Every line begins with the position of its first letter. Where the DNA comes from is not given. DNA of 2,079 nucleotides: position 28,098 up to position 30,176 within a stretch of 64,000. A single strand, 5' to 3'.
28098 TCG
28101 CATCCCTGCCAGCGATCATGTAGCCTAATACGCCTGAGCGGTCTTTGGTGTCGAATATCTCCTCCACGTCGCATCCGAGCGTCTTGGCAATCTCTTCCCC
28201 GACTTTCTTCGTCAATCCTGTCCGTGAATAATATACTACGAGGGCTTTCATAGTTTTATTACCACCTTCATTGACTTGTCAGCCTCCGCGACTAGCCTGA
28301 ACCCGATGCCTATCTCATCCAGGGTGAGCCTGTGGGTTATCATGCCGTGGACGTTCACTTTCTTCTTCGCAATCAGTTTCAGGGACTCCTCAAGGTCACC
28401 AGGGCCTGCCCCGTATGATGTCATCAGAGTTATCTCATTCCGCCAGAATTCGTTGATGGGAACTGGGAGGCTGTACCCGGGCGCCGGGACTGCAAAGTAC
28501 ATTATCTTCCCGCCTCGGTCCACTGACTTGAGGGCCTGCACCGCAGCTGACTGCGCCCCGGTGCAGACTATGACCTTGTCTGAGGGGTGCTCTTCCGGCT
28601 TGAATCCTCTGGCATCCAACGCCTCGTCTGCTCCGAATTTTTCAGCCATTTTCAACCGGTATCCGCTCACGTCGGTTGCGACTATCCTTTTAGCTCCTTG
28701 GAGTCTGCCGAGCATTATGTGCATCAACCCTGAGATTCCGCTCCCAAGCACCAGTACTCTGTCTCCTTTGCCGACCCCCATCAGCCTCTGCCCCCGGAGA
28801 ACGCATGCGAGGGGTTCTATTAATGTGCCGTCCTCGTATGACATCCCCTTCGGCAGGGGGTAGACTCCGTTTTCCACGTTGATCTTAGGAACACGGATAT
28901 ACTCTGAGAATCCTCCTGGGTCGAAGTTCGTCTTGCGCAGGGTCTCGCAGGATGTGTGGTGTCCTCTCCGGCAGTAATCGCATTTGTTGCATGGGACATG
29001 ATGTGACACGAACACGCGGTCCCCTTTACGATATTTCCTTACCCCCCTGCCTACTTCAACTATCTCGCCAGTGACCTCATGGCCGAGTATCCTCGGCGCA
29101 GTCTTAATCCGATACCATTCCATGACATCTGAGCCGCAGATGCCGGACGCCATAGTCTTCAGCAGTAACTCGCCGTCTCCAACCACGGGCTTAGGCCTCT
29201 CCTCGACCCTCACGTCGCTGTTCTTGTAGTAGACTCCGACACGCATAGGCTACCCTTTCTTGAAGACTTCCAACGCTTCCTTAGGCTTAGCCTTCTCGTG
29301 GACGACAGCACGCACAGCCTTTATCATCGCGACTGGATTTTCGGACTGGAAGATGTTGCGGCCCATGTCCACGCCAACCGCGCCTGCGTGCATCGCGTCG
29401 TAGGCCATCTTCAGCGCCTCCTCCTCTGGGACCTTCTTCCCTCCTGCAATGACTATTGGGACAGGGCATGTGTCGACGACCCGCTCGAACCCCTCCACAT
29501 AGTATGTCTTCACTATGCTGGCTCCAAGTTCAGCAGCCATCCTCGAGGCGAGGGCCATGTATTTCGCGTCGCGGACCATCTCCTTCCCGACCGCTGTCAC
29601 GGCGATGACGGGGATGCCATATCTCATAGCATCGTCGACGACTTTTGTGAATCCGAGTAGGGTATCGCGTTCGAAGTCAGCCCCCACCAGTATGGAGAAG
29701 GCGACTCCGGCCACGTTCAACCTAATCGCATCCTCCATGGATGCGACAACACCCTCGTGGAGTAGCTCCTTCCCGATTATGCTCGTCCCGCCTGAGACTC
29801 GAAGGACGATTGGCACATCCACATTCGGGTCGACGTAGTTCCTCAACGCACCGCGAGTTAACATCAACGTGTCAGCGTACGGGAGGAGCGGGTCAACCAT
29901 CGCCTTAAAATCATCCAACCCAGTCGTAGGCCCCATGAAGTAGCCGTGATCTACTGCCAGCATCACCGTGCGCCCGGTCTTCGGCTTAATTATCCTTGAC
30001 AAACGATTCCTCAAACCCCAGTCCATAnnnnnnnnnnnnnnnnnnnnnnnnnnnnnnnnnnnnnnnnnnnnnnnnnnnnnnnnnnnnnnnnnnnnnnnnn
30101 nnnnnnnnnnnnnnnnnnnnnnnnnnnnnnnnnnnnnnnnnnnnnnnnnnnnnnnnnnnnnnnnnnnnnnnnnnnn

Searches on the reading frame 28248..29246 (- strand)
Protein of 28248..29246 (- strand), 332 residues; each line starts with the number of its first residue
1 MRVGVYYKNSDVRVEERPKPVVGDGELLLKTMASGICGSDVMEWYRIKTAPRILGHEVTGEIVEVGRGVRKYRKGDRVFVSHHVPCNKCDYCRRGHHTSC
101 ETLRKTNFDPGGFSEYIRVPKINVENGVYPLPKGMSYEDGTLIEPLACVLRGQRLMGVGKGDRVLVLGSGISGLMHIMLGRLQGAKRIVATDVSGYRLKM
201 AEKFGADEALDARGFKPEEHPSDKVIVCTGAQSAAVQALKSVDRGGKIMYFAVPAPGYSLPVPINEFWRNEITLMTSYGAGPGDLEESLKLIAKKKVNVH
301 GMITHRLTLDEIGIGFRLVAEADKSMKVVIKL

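Call 23: search_protein_families(library=pfam, proteins=[window:28248-29246:-], max_evalue=0.001)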
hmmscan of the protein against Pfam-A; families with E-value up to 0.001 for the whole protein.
window:28248-29246:- (332 aa): 3 families
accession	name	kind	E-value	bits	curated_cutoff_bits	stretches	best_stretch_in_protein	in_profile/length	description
PF08240.17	ADH_N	-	2.7e-26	92.3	23.5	1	23-123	1-98/104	Alcohol dehydrogenase GroES-like domain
PF00107.32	ADH_zinc_N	-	1e-16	61.5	31.8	1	173-293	3-128/129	Zinc-binding dehydrogenase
PF16912.11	Glu_dehyd_C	-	6.1e-08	32.8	34.9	1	161-332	31-211/211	Glucose dehydrogenase C-terminus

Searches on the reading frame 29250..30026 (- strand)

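Call 23: search_protein_families(library=pfam, proteins=[window:29250-30026:-], max_evalue=0.001)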
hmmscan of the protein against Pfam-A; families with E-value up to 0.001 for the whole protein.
window:29250-30026:- (258 aa): 1 family
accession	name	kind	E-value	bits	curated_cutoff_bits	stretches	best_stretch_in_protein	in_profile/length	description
PF01791.15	DeoC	-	7.5e-26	91.6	23.8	1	20-228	1-229/229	DeoC/LacD family aldolase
